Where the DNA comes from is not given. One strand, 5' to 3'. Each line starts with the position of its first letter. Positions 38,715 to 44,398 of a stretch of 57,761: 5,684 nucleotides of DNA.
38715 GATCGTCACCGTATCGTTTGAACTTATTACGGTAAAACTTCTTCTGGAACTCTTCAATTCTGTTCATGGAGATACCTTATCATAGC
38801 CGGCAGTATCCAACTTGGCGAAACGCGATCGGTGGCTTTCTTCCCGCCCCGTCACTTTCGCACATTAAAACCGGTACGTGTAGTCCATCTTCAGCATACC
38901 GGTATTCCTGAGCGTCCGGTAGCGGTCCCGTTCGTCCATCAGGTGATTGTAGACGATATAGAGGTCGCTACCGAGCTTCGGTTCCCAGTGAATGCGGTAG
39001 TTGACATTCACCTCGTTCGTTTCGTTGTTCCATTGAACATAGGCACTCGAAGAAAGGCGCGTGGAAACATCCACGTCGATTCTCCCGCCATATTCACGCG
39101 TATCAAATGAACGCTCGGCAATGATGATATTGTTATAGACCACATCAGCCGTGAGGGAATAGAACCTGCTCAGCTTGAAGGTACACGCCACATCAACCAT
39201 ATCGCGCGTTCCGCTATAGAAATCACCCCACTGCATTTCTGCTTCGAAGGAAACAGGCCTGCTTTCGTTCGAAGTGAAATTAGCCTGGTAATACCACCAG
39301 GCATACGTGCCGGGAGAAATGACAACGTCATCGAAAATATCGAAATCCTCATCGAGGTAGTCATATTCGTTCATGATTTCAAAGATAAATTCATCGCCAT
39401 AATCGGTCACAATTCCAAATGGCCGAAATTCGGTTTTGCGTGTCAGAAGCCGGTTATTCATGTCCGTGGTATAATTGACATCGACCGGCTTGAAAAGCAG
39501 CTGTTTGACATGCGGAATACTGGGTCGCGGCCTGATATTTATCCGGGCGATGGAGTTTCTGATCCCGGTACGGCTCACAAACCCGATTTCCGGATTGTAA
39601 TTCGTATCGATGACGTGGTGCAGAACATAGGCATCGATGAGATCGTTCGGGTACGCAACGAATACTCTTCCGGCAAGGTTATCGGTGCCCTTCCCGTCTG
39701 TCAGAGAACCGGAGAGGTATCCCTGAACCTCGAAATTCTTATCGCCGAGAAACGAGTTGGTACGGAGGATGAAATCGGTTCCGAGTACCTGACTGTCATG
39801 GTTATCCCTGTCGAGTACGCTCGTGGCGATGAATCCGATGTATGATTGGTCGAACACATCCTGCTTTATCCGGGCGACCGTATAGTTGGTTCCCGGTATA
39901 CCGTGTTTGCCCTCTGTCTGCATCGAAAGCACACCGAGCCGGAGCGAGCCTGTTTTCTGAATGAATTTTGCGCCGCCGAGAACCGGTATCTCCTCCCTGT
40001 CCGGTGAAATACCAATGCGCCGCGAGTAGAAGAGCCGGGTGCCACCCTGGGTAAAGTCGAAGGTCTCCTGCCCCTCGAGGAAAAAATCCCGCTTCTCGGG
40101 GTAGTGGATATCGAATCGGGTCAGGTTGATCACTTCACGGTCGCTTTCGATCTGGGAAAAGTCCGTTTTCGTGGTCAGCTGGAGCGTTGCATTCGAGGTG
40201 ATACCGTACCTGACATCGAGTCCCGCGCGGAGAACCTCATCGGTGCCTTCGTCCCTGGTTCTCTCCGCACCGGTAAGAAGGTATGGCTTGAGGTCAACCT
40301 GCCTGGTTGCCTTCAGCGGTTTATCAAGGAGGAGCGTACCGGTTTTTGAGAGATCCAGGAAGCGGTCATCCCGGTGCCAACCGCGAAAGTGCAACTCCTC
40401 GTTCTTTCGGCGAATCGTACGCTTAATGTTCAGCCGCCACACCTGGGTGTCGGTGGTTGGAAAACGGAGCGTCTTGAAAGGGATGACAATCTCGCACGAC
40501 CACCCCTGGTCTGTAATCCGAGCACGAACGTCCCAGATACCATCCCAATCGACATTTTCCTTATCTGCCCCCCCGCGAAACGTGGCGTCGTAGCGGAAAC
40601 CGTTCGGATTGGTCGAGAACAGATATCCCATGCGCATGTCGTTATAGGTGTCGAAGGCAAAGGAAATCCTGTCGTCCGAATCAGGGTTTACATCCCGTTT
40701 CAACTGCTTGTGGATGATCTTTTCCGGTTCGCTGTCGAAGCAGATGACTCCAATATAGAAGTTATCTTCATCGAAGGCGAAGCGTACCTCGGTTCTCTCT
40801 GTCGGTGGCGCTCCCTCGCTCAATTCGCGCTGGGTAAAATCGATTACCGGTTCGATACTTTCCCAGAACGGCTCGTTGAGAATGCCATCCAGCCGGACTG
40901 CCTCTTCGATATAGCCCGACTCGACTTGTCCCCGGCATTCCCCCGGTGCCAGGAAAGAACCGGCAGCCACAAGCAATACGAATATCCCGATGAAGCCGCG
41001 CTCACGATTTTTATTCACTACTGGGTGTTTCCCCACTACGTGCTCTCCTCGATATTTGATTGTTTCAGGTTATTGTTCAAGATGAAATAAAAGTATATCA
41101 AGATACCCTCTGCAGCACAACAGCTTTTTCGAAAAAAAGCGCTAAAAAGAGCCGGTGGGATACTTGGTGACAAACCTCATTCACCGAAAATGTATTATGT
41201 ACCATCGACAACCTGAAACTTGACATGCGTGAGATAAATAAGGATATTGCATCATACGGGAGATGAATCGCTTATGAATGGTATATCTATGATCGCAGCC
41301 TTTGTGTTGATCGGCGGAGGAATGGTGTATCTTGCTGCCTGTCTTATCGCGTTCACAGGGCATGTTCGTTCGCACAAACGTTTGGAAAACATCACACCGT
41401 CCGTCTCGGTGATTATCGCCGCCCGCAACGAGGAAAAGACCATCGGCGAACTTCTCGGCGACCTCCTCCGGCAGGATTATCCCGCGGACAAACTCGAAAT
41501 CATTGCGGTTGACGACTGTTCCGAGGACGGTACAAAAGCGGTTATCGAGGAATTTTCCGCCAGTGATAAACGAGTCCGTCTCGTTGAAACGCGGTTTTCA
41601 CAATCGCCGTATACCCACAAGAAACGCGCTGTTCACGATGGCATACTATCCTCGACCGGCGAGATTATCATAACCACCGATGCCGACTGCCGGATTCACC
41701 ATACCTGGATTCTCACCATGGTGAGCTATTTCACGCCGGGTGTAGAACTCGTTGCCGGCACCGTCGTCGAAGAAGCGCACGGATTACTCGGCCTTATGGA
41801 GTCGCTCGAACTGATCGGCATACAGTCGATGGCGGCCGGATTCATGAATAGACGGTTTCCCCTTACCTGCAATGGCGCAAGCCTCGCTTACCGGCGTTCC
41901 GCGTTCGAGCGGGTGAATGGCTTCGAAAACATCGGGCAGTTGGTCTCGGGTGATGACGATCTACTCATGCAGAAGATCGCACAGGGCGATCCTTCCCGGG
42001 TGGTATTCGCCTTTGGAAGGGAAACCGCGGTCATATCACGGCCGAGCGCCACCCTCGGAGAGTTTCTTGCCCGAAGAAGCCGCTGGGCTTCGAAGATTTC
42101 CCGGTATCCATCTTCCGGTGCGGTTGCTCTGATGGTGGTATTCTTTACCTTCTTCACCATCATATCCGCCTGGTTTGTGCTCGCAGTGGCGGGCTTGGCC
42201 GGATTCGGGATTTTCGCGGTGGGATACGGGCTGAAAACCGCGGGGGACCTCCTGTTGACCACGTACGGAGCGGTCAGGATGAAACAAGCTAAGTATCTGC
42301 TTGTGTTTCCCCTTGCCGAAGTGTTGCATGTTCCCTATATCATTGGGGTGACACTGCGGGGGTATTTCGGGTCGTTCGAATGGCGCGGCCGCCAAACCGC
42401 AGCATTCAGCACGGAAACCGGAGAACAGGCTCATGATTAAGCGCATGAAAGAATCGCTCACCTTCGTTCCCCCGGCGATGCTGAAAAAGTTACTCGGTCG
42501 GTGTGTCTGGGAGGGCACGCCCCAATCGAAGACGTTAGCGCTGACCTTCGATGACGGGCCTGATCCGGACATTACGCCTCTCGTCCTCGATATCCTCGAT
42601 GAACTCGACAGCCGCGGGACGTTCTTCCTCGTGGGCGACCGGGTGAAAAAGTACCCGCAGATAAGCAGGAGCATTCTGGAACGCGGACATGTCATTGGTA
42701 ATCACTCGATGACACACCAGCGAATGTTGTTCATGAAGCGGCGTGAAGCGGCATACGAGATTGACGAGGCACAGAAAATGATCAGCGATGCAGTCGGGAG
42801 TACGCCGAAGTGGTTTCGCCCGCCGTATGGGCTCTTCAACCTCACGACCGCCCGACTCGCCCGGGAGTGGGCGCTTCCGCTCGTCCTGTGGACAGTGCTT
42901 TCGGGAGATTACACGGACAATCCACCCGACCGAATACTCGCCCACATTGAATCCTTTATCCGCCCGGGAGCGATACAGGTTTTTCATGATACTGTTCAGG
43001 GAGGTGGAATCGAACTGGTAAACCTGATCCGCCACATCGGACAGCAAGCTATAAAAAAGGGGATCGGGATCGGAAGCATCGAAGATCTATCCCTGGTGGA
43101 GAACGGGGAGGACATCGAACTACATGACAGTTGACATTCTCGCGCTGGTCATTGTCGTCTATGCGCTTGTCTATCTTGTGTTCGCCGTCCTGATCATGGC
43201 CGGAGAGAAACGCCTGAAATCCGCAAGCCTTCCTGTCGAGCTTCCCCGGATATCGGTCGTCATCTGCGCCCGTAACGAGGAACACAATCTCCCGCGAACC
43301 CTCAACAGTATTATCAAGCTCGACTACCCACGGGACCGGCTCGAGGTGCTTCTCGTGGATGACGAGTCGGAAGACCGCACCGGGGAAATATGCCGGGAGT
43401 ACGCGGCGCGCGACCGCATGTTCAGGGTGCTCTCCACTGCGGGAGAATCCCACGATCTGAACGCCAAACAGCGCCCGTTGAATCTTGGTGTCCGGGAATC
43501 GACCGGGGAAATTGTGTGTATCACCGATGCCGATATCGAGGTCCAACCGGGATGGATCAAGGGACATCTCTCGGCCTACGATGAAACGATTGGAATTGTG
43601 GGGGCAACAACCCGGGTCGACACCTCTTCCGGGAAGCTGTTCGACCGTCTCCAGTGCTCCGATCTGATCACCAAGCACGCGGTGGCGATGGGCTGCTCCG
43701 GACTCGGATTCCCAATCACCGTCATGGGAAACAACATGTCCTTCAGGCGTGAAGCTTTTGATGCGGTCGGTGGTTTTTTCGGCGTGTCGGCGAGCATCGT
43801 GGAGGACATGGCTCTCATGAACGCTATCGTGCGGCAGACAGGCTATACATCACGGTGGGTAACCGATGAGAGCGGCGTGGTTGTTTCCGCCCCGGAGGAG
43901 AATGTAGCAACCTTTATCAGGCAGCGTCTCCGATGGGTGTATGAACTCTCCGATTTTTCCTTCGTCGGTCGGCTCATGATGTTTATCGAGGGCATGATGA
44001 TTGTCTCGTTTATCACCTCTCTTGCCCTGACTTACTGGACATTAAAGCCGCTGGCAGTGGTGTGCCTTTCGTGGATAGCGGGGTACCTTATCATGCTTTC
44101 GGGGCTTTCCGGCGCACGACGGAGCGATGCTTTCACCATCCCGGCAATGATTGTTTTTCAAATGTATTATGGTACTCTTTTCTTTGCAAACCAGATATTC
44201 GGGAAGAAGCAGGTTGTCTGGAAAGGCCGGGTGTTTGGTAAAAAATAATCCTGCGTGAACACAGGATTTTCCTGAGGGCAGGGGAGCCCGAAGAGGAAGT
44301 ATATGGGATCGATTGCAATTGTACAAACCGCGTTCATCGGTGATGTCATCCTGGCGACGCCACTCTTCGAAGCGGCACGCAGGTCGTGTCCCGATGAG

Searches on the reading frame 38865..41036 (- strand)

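Call 92: search_protein_families(library=pfam, proteins=[window:38865-41036:-], max_evalue=0.00001)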
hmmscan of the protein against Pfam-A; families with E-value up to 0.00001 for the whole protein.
window:38865-41036:- (723 aa): 1 family
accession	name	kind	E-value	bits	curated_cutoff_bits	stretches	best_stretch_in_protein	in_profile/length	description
PF19313.5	DUF5916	-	1.8e-30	106.7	22.6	1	248-348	6-101/572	Domain of unknown function (DUF5916)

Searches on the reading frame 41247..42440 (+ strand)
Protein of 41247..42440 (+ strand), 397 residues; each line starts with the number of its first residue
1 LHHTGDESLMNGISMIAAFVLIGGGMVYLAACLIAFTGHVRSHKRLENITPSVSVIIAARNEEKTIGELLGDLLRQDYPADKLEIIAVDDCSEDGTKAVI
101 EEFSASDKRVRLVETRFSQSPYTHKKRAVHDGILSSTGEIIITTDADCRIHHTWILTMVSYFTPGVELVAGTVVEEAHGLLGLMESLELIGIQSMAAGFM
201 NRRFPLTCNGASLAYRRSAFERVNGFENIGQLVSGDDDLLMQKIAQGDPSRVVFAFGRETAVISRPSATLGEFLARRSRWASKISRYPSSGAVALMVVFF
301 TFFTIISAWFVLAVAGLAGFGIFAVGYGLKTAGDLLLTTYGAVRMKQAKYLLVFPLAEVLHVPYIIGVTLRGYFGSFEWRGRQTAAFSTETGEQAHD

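Call 92: search_protein_families(library=pfam, proteins=[window:41247-42440:+], max_evalue=0.00001)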
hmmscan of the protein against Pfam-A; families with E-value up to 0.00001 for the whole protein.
window:41247-42440:+ (397 aa): 4 families
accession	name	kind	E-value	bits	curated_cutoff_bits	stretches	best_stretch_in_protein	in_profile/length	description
PF00535.33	Glycos_transf_2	-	3.8e-23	82.7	23.3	1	54-187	1-129/168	Glycosyl transferase family 2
PF13641.12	Glyco_tranf_2_3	-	1.6e-14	54.9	27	1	51-281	1-228/230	Glycosyltransferase like family 2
PF13506.12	Glyco_transf_21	-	1.1e-12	48.2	21.7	1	121-281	17-173/174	Glycosyl transferase family 21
PF13632.12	Glyco_trans_2_3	-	1.6e-08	35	27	1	140-323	1-181/198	Glycosyl transferase family group 2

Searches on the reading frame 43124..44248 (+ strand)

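Call 92: search_protein_families(library=pfam, proteins=[window:43124-44248:+], max_evalue=0.00001)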
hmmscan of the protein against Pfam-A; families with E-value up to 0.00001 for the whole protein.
window:43124-44248:+ (374 aa): 4 families
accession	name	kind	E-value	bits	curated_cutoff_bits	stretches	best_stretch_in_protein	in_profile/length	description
PF00535.33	Glycos_transf_2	-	3.3e-25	89.4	23.3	1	44-213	1-165/168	Glycosyl transferase family 2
PF13641.12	Glyco_tranf_2_3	-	3.7e-18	66.8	27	1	41-273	1-229/230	Glycosyltransferase like family 2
PF13632.12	Glyco_trans_2_3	-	1.8e-14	54.5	27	1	131-338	2-183/198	Glycosyl transferase family group 2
PF13506.12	Glyco_transf_21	-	1.9e-13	50.7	21.7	1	105-271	8-172/174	Glycosyl transferase family 21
